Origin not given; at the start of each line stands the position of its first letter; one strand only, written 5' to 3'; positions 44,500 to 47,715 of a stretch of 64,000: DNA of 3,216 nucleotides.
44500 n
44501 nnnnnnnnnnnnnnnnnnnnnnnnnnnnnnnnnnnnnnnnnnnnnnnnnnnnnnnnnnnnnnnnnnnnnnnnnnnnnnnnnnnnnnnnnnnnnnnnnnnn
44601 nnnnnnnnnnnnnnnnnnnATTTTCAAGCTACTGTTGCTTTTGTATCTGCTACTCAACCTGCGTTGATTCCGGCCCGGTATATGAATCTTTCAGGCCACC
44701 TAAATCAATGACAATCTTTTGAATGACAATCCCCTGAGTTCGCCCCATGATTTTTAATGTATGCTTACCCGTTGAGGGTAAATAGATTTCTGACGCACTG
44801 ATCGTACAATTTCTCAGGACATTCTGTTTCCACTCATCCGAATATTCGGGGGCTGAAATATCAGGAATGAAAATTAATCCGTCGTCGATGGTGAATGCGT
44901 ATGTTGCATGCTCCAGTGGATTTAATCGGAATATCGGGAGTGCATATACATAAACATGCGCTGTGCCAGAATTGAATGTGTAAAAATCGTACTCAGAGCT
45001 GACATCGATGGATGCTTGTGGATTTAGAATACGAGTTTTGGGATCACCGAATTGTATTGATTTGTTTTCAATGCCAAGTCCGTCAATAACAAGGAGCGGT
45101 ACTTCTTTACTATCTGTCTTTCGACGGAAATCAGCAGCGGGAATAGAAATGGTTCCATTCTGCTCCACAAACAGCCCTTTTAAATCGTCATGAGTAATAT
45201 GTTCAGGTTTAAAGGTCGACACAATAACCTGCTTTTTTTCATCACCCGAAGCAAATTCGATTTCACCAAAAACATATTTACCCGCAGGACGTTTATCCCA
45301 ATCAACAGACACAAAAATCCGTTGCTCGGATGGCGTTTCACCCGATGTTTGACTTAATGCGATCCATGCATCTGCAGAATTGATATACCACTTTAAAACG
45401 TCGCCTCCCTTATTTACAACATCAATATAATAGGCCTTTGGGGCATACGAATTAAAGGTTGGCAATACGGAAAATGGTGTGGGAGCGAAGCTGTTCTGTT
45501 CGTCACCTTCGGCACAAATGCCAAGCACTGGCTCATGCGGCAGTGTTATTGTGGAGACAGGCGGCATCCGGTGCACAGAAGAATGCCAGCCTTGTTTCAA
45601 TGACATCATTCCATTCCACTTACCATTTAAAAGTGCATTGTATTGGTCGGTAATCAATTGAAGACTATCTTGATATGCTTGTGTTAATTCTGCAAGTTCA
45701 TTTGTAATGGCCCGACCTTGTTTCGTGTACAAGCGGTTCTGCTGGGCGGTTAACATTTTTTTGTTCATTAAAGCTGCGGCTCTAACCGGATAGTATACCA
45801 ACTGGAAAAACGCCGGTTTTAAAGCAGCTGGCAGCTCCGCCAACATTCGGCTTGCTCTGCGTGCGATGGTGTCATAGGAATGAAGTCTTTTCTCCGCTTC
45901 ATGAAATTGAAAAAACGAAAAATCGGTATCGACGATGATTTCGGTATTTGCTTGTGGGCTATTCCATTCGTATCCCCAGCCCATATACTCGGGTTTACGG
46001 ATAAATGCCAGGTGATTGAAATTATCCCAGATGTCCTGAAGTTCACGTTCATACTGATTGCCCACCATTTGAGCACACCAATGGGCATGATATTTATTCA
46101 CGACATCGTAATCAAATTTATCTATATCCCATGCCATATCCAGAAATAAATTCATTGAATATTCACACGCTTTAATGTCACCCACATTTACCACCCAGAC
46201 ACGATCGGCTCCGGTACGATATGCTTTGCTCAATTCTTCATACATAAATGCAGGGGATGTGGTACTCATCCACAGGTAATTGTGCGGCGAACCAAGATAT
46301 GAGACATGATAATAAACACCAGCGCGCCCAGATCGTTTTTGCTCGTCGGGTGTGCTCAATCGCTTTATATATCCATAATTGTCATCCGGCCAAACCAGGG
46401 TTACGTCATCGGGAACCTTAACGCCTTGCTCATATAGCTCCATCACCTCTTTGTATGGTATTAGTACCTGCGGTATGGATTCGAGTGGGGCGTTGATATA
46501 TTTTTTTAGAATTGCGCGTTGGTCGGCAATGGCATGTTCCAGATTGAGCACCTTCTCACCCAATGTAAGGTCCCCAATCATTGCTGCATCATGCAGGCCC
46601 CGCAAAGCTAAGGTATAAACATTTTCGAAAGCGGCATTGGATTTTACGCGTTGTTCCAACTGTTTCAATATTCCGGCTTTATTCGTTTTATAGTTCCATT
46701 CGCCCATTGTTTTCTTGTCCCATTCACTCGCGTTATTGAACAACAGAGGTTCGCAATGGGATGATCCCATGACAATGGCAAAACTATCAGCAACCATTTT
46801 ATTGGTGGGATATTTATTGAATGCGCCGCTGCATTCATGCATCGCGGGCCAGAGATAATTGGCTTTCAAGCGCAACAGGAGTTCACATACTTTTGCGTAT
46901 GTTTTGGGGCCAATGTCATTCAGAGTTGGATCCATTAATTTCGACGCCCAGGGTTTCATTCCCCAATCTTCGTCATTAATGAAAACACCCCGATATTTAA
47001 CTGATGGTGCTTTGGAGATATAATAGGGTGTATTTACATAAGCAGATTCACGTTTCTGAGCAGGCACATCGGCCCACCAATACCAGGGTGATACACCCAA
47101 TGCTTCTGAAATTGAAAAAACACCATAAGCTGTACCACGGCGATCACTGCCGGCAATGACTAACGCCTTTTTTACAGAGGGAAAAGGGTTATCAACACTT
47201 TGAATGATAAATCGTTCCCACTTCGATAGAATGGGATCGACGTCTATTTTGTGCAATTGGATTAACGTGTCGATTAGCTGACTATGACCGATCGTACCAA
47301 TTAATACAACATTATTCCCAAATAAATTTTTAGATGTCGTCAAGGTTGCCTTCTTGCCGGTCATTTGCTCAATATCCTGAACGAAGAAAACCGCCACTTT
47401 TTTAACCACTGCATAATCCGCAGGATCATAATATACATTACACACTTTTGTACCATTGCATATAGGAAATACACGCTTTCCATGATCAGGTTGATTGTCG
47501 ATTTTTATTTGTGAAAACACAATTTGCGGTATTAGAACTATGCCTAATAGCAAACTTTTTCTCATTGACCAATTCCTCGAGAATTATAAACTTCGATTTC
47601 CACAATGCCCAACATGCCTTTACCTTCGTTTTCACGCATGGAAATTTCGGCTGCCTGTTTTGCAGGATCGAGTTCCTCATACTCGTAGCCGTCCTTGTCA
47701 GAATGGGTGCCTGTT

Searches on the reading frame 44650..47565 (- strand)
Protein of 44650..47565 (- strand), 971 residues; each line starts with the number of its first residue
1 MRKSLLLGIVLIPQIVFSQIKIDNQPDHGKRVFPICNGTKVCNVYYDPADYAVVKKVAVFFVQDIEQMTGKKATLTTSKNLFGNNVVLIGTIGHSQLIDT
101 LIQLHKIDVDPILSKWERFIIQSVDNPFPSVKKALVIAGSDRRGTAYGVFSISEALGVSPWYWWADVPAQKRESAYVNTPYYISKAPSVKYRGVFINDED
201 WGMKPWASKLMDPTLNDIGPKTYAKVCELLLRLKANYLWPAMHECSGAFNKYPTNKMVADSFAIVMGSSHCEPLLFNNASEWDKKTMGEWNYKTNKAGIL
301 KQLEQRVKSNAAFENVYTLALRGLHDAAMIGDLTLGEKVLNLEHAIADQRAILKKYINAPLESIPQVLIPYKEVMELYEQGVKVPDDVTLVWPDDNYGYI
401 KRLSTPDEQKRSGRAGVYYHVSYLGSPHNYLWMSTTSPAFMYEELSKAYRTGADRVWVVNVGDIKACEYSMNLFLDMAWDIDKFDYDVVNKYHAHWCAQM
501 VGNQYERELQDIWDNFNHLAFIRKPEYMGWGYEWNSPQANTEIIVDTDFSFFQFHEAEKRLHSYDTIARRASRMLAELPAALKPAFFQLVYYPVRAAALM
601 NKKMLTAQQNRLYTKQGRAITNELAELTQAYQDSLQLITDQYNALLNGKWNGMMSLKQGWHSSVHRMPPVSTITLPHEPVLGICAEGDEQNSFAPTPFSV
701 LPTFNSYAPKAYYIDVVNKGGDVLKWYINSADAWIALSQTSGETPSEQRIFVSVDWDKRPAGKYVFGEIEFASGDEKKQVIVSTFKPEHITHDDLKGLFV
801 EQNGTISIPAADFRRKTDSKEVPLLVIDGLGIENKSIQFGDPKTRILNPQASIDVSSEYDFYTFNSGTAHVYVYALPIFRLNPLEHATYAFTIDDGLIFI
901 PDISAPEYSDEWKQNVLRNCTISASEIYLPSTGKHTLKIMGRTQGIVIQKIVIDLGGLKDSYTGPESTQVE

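Call 73: search_protein_families(library=pfam, proteins=[window:44650-47565:-], max_evalue=0.00001)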
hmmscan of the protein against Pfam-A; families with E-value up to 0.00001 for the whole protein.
window:44650-47565:- (971 aa): 2 families
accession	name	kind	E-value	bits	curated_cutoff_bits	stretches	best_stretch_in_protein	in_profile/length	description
PF15979.11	Glyco_hydro_115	-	4.3e-127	424.7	27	1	185-526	2-334/335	Glycosyl hydrolase family 115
PF17829.7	GH115_C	-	5.5e-35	121.2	24.1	1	799-966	2-171/172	Glycosyl hydrolase family 115 C-terminal domain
